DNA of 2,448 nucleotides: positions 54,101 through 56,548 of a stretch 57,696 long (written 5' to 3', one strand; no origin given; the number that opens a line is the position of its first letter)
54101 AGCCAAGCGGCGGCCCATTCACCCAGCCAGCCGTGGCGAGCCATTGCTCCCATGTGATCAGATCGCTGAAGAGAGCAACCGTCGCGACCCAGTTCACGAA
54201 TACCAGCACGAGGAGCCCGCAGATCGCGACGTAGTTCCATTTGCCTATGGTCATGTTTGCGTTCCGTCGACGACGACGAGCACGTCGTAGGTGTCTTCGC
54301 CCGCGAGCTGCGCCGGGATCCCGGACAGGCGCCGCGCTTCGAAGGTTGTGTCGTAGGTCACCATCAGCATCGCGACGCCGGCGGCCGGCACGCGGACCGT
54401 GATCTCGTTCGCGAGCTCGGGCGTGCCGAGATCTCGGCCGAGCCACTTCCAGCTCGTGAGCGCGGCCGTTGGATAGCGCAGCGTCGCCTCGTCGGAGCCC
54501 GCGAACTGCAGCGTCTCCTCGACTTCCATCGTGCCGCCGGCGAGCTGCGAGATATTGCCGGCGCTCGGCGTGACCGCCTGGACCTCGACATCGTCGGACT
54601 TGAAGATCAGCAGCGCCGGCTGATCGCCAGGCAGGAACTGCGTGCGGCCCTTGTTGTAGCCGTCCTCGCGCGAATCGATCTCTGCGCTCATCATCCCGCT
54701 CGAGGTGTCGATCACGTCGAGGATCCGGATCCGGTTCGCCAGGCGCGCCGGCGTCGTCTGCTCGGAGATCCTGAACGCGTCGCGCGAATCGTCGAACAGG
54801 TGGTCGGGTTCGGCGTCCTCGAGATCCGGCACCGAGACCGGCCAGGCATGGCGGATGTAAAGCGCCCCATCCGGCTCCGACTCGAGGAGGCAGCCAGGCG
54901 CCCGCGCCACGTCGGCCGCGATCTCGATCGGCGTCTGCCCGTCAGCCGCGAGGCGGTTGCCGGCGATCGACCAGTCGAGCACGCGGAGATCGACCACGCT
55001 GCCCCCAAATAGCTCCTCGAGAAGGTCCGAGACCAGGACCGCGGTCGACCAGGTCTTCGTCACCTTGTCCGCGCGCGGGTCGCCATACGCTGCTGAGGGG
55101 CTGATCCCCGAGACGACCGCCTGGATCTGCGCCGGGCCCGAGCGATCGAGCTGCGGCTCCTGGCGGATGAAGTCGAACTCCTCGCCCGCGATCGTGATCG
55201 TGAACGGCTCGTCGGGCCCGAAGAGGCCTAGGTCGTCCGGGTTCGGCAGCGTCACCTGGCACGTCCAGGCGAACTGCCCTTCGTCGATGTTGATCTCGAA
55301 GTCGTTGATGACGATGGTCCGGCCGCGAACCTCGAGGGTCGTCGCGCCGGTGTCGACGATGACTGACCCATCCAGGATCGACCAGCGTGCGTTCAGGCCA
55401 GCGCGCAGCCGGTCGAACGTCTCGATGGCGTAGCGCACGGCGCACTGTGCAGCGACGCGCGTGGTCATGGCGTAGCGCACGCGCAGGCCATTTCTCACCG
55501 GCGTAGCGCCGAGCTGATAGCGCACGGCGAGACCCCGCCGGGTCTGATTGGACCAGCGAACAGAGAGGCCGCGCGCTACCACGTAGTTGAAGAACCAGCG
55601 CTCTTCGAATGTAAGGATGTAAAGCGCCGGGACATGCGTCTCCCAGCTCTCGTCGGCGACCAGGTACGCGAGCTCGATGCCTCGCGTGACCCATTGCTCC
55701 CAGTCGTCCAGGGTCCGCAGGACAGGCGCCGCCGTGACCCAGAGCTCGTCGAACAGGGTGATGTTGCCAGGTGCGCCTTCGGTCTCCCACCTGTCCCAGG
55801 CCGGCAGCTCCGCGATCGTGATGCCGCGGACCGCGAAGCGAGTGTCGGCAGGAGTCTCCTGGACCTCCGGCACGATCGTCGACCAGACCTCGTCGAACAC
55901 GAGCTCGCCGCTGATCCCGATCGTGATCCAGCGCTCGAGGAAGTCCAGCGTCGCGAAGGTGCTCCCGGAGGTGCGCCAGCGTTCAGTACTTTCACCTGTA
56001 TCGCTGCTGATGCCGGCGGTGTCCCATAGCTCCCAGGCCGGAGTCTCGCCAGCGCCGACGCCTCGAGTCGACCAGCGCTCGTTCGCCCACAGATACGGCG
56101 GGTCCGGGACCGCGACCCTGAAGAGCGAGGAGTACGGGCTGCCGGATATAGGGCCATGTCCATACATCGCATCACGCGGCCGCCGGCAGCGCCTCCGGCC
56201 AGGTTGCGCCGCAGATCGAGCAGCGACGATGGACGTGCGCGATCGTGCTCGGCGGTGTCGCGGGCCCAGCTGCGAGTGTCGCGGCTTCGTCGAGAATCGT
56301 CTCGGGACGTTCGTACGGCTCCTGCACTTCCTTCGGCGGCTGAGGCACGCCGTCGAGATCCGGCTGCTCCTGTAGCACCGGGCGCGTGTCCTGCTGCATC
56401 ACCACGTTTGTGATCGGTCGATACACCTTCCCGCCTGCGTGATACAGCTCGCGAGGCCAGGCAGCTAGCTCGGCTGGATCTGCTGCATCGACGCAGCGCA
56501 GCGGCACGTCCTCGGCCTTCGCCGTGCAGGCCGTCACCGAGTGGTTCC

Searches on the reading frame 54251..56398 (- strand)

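Call 61: search_protein_families(library=phrogs, proteins=[window:54251-56398:-], max_evalue=0.00001)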
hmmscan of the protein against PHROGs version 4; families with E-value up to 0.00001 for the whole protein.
window:54251-56398:- (715 aa): 3 families
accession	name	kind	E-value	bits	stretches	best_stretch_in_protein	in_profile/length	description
phrog_24698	-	unknown function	2.6e-22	80.4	1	374-571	109-303/432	-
phrog_6079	-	tail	3.8e-14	53.2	1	359-537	287-473/605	tail protein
phrog_24905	-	unknown function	1.3e-09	39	1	573-712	30-170/174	-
